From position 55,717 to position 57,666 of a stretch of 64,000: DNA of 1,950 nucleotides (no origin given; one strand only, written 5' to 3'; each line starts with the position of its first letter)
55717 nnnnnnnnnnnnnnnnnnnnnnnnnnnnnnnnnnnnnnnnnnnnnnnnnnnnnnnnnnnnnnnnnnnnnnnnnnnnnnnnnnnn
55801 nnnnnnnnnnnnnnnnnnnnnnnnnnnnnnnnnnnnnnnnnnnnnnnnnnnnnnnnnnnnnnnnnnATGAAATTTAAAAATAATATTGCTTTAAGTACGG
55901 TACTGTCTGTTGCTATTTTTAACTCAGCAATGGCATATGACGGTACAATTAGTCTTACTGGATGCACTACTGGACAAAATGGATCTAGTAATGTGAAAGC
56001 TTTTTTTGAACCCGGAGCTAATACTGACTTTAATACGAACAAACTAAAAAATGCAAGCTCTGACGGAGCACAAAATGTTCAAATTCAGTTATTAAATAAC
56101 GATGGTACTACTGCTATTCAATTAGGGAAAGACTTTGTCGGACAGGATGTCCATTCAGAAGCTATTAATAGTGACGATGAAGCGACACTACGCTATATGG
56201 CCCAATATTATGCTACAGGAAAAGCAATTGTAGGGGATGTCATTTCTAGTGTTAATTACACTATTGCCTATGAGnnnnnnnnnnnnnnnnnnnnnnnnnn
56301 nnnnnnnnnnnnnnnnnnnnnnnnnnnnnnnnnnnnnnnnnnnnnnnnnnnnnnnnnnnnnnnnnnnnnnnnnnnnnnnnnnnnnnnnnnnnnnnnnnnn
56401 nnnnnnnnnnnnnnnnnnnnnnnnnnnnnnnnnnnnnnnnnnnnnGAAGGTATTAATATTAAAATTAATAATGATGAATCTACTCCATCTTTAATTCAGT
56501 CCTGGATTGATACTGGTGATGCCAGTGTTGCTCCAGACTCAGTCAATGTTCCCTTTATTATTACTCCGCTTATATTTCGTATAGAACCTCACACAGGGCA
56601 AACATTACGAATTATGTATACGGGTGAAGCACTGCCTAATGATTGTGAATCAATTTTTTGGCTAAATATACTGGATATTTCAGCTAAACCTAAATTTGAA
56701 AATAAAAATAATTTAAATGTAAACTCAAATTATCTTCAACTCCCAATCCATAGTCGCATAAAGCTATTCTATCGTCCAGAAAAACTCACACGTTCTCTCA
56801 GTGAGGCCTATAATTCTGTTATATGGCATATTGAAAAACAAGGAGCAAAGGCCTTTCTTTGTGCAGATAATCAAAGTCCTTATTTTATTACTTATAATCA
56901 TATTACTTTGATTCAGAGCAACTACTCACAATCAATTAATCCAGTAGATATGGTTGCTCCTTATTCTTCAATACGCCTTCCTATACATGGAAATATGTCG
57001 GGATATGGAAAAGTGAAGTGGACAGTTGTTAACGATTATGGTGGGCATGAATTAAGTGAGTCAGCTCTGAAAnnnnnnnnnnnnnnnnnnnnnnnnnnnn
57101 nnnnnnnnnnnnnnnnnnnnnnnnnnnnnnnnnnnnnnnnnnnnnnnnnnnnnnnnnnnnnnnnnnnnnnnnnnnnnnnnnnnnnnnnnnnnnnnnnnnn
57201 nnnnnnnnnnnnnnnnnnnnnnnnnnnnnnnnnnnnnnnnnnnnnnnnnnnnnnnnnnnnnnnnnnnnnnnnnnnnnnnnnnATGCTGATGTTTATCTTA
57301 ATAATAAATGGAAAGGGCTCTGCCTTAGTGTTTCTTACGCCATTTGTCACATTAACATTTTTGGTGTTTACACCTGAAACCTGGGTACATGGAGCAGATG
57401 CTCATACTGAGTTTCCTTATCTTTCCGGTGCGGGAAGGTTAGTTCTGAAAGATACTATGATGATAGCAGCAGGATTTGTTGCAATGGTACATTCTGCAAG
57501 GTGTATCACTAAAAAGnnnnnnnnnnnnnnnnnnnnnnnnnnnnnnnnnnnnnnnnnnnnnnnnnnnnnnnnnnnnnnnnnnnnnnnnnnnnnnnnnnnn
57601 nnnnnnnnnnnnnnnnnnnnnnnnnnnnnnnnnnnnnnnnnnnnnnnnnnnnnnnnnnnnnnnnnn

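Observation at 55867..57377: Degenerate chaperone-usher fimbrial operon in the AT-rich block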

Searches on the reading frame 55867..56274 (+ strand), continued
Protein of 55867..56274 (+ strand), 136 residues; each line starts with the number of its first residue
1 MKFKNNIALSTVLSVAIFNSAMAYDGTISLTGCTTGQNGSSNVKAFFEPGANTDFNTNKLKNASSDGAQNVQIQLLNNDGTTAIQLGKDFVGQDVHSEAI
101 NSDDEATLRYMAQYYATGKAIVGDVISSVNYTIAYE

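Call 51: list_cluster_members(proteins=[L002:4523-6682:-, L002:13106-13399:+, L002:14207-15274:-, L002:9370-11901:+])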
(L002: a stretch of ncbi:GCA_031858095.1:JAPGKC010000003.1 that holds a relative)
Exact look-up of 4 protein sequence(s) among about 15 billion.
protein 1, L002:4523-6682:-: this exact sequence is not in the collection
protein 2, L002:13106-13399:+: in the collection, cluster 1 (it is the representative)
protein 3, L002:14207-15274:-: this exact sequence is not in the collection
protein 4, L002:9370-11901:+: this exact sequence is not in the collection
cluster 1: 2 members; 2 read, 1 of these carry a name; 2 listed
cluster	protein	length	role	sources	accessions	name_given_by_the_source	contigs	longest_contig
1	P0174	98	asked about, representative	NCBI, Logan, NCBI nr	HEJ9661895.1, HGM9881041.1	TPA: helix-turn-helix domain-containing protein [Proteus mirabilis] | helix-turn-helix transcriptional regulator [Proteus mirabilis]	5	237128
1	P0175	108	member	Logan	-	-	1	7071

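Call 52: list_cluster_members(proteins=[L002:4526-6685:-, L002:14210-15277:-, L002:3134-4486:-, L002:9451-11901:+])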
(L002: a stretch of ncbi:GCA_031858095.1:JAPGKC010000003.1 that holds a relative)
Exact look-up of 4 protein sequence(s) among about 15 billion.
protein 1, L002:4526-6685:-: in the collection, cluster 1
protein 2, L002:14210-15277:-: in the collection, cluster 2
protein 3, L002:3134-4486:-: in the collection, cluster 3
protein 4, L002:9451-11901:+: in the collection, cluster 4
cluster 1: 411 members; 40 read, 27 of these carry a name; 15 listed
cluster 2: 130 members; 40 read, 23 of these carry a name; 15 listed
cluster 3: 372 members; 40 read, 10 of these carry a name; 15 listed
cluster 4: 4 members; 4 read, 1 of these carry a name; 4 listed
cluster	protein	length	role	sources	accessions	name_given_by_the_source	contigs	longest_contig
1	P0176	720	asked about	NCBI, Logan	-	-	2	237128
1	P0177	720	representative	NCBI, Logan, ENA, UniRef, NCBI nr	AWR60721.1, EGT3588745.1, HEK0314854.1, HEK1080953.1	TPA: ornithine decarboxylase SpeF [Proteus mirabilis] | ornithine decarboxylase SpeF n=1 Tax=Proteus mirabilis TaxID=584 RepID=UPI000D74146B | ornithine decarboxylase SpeF [Proteus mirabilis]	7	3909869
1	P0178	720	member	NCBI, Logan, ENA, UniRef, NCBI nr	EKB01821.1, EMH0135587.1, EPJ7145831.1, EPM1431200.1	TPA: ornithine decarboxylase SpeF [Proteus mirabilis] | ornithine decarboxylase SpeF n=1 Tax=Proteus TaxID=583 RepID=UPI0002833AB0 | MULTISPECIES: ornithine decarboxylase SpeF [Proteus]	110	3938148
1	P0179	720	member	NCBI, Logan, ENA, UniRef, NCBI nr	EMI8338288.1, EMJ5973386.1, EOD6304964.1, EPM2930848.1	TPA: ornithine decarboxylase SpeF [Proteus mirabilis] | ornithine decarboxylase SpeF n=3 Tax=Proteus mirabilis TaxID=584 RepID=UPI000668E14D | ornithine decarboxylase SpeF [Proteus mirabilis]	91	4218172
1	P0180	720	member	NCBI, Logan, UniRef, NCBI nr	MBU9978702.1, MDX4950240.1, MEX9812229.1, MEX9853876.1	ornithine decarboxylase SpeF [Proteus mirabilis] | ornithine decarboxylase SpeF n=1 Tax=Proteus mirabilis TaxID=584 RepID=UPI001C2CA1D2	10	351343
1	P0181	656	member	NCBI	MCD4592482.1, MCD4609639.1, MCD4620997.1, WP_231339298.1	ornithine decarboxylase SpeF, partial [Proteus mirabilis]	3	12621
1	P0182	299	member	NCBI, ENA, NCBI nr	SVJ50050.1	ornithine decarboxylase [Klebsiella pneumoniae]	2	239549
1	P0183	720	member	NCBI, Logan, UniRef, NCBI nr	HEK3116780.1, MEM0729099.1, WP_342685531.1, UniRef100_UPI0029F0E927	ornithine decarboxylase SpeF [Proteus mirabilis] | ornithine decarboxylase SpeF n=1 Tax=Proteus mirabilis TaxID=584 RepID=UPI0029F0E927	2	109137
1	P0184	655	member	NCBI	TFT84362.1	ornithine decarboxylase SpeF, partial [Proteus mirabilis]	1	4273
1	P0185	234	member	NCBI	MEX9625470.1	ornithine decarboxylase, partial [Proteus mirabilis]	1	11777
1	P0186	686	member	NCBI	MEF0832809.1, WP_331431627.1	ornithine decarboxylase SpeF, partial [Proteus mirabilis]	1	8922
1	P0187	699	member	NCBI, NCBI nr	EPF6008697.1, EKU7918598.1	ornithine decarboxylase SpeF, partial [Proteus mirabilis] | ornithine decarboxylase SpeF [Proteus mirabilis]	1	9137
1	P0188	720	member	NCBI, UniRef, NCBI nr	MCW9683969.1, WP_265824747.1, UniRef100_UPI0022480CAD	ornithine decarboxylase SpeF [Proteus mirabilis] | ornithine decarboxylase SpeF n=2 Tax=Proteus mirabilis TaxID=584 RepID=UPI0022480CAD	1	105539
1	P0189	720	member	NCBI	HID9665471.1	TPA: ornithine decarboxylase SpeF [Proteus mirabilis]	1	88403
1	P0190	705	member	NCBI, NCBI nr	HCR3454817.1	TPA: ornithine decarboxylase SpeF [Proteus mirabilis] | ornithine decarboxylase SpeF [Proteus mirabilis]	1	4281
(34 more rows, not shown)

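Call 53: find_encoding_contigs(protein=P0178, flank=10000, max_places=8)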
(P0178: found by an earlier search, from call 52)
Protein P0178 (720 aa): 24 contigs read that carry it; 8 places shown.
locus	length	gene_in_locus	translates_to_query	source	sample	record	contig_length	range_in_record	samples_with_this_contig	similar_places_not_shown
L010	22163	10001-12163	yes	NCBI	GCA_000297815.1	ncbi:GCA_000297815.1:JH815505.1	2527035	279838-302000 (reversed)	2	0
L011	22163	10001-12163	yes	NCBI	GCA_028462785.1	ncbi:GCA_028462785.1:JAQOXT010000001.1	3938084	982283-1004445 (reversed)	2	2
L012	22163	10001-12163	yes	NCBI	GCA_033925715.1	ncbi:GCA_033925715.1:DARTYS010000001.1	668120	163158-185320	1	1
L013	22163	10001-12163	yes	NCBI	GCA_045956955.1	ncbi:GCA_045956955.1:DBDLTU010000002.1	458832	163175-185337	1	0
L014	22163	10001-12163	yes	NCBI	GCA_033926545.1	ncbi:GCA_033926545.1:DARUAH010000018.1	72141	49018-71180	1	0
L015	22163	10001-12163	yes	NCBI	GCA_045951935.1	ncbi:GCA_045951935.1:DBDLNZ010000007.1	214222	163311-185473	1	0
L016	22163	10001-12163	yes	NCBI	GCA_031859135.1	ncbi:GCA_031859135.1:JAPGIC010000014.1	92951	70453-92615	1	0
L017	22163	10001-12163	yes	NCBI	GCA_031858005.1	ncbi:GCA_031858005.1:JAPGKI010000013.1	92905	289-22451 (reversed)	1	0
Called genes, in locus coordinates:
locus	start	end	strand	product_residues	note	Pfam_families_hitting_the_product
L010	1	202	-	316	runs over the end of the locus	PF01497:Peripla_BP_2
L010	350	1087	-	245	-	PF11101:DUF2884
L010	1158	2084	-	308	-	PF04960:Glutaminase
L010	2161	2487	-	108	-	PF04320:YggL_50S_bp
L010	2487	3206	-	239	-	PF02390:Methyltransf_4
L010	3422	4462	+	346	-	PF00730:HhH-GPD, PF00633:HHH, PF14815:NUDIX_4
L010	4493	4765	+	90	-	PF04362:Iron_traffic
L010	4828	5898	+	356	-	PF11873:Mltc_N, PF01464:SLT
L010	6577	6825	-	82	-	PF00665:rve (weak)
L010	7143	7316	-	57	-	PF01527:HTH_Tnp_1 (weak)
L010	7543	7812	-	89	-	-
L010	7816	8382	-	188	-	-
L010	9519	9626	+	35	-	PF10940:SpeFL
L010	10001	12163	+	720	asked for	PF03709:OKR_DC_1_N, PF01276:OKR_DC_1, PF03711:OKR_DC_1_C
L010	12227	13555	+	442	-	PF00324:AA_permease, PF13520:AA_permease_2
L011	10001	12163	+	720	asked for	PF03709:OKR_DC_1_N, PF01276:OKR_DC_1, PF03711:OKR_DC_1_C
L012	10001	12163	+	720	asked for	PF03709:OKR_DC_1_N, PF01276:OKR_DC_1, PF03711:OKR_DC_1_C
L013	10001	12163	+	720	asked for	PF03709:OKR_DC_1_N, PF01276:OKR_DC_1, PF03711:OKR_DC_1_C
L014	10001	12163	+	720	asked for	PF03709:OKR_DC_1_N, PF01276:OKR_DC_1, PF03711:OKR_DC_1_C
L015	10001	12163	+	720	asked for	PF03709:OKR_DC_1_N, PF01276:OKR_DC_1, PF03711:OKR_DC_1_C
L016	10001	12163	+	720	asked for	PF03709:OKR_DC_1_N, PF01276:OKR_DC_1, PF03711:OKR_DC_1_C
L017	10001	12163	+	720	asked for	PF03709:OKR_DC_1_N, PF01276:OKR_DC_1, PF03711:OKR_DC_1_C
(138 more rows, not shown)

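Call 56: search_solved_structures(query=L002:11906-12988:+, max_evalue=0.001)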
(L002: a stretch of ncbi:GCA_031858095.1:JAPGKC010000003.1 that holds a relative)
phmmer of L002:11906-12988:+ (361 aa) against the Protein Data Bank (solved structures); distinct sequences matched with E-value up to 0.001: 7.
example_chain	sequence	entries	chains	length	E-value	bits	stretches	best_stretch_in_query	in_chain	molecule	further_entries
2bsb_A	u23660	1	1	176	4e-38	134.7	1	41-197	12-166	F17G ADHESIN SUBUNIT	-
1o9z_A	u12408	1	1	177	2.8e-37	131.9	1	41-197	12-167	F17-AG LECTIN DOMAIN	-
1o9v_A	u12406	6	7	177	3.6e-37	131.5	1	41-197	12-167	F17-AG LECTIN DOMAIN | F17A-G FIMBRIAL ADHESIN | F17a-G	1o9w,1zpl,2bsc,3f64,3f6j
1zk5_A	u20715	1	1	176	6.4e-37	130.7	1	41-197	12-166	F17G adhesin subunit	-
1oio_A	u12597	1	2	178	7.9e-37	130.4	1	41-197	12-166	FIMBRIAL LECTIN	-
2bs8_A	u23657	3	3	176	2.7e-36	128.7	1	41-197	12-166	ADHESIN | F17b-G fimbrial adhesin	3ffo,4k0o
2bs7_1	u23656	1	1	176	5.6e-35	124.3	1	41-197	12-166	F17BG LECTIN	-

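Call 57: search_solved_structures(query=L002:8627-9355:+, max_evalue=1e-20)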
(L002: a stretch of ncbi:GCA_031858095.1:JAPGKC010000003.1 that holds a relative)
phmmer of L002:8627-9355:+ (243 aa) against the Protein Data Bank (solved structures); distinct sequences matched with E-value up to 1e-20: 18.
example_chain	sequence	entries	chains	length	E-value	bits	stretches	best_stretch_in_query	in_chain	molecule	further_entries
5ghu_A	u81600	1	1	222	1.4e-52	181.6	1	21-238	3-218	Probable fimbrial chaperone YadV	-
3q48_A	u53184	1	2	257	6.3e-47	163.1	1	16-241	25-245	Chaperone CupB2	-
1l4i_A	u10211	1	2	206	1.4e-29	106.3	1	20-234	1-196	SfaE PROTEIN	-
6e14_C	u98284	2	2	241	1.3e-28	103.2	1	7-233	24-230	Chaperone protein FimC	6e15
1kiu_A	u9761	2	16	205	1.4e-27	99.8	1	20-233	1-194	CHAPERONE PROTEIN FimC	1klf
1qun_A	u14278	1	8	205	1.4e-27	99.8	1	20-233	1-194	PAPD-LIKE CHAPERONE FIMC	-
9bog_C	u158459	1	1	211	1.5e-27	99.6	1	20-233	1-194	Type 1 fimbria chaperone FimC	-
3rfz_C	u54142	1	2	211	1.5e-27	99.6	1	20-233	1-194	Chaperone protein fimC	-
9fw9_C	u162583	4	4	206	6e-27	97.7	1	20-233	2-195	Chaperone protein FimC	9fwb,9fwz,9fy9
9fx8_C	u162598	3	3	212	6.6e-27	97.6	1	20-233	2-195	Chaperone protein FimC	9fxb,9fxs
1bf8_A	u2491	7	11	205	8.8e-27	97.1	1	20-233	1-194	CHAPERONE PROTEIN FIMC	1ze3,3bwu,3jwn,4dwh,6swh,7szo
3sqb_A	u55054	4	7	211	9.7e-27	97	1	20-233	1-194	Chaperone protein fimC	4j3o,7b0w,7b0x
4djm_A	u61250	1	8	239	2.6e-25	92.3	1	23-235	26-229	DraB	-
4ayf_A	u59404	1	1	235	6.7e-25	91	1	16-235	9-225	CHAPERONE PROTEIN CAF1M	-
1p5u_A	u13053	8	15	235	1.3e-24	90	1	16-235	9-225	Chaperone protein Caf1M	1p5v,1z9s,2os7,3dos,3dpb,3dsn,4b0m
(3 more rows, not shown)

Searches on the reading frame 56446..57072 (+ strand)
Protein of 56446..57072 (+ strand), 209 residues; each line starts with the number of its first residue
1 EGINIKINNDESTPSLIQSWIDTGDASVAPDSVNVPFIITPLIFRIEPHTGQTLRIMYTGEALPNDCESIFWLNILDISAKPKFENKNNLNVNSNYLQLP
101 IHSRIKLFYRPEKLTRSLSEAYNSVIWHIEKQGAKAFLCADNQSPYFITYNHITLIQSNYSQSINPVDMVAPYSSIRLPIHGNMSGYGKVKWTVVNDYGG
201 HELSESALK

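Call 12: find_homologous_proteins(query=window:56446-57072:+)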
Query seq(209 aa) (209 aa): 1427 proteins with E <= 0.001 among 1468 candidates; the best 120 are listed.
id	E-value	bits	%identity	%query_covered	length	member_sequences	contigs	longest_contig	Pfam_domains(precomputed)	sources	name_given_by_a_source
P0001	2.0e-132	457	98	99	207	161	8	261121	PF00345.27,PF02753.24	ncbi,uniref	ncbi:fimbrial biogenesis chaperone [Providencia stuartii]|uniref:fimbrial biogenesis chaperone n=1 T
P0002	2.4e-91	323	69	100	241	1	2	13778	PF00345.27,PF02753.24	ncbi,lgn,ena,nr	ncbi:TPA: fimbria/pilus periplasmic chaperone [Escherichia coli]|nr:fimbria/pilus periplasmic chaper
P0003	3.7e-70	254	56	100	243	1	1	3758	PF00345.27,PF02753.24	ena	-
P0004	2.8e-68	247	54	100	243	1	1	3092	PF00345.27,PF02753.24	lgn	-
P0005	4.9e-68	247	53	100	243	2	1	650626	PF00345.27,PF02753.24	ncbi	ncbi:fimbria/pilus periplasmic chaperone [Salmonella enterica]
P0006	3.0e-67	244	53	100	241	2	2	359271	PF00345.27,PF02753.24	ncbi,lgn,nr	ncbi:fimbria/pilus periplasmic chaperone [Salmonella enterica subsp. enterica serovar Montevideo]|nr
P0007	3.4e-67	244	54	100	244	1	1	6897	PF00345.27,PF02753.24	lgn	-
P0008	5.8e-67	243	54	100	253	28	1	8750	PF00345.27,PF02753.24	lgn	-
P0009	4.2e-64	234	52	100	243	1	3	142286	PF00345.27,PF02753.24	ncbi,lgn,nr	ncbi:fimbria/pilus periplasmic chaperone [Salmonella enterica]|nr:fimbria/pilus periplasmic chaperon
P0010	1.4e-63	232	49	100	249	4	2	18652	PF00345.27,PF02753.24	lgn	-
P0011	9.5e-63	229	51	100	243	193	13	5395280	PF00345.27,PF02753.24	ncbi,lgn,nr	ncbi:fimbria/pilus periplasmic chaperone [Salmonella enterica]|nr:fimbria/pilus periplasmic chaperon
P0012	1.1e-62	229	50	100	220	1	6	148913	PF00345.27,PF02753.24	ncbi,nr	ncbi:fimbria/pilus periplasmic chaperone [Salmonella enterica]|nr:fimbria/pilus periplasmic chaperon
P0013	1.1e-62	229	51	100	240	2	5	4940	PF00345.27,PF02753.24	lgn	-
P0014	1.5e-62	229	51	100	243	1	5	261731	PF00345.27,PF02753.24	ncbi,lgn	ncbi:fimbria/pilus periplasmic chaperone [Salmonella enterica]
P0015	4.3e-62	227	52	100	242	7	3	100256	PF00345.27,PF02753.24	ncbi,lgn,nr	ncbi:molecular chaperone [Escherichia coli]|nr:molecular chaperone [Escherichia coli] EFC1447910.1 m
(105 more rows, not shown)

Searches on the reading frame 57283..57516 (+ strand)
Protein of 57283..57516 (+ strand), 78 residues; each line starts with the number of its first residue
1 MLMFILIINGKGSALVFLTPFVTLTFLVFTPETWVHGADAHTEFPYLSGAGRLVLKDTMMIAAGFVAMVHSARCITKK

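Call 11: search_protein_families(library=pfam, proteins=[window:57283-57516:+], max_evalue=0.01)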
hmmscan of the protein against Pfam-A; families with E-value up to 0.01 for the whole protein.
seq(78 aa): 1 family
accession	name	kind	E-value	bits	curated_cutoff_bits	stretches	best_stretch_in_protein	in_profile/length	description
PF04224.18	DUF417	-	7e-17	62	27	1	12-73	114-172/175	Protein of unknown function, DUF417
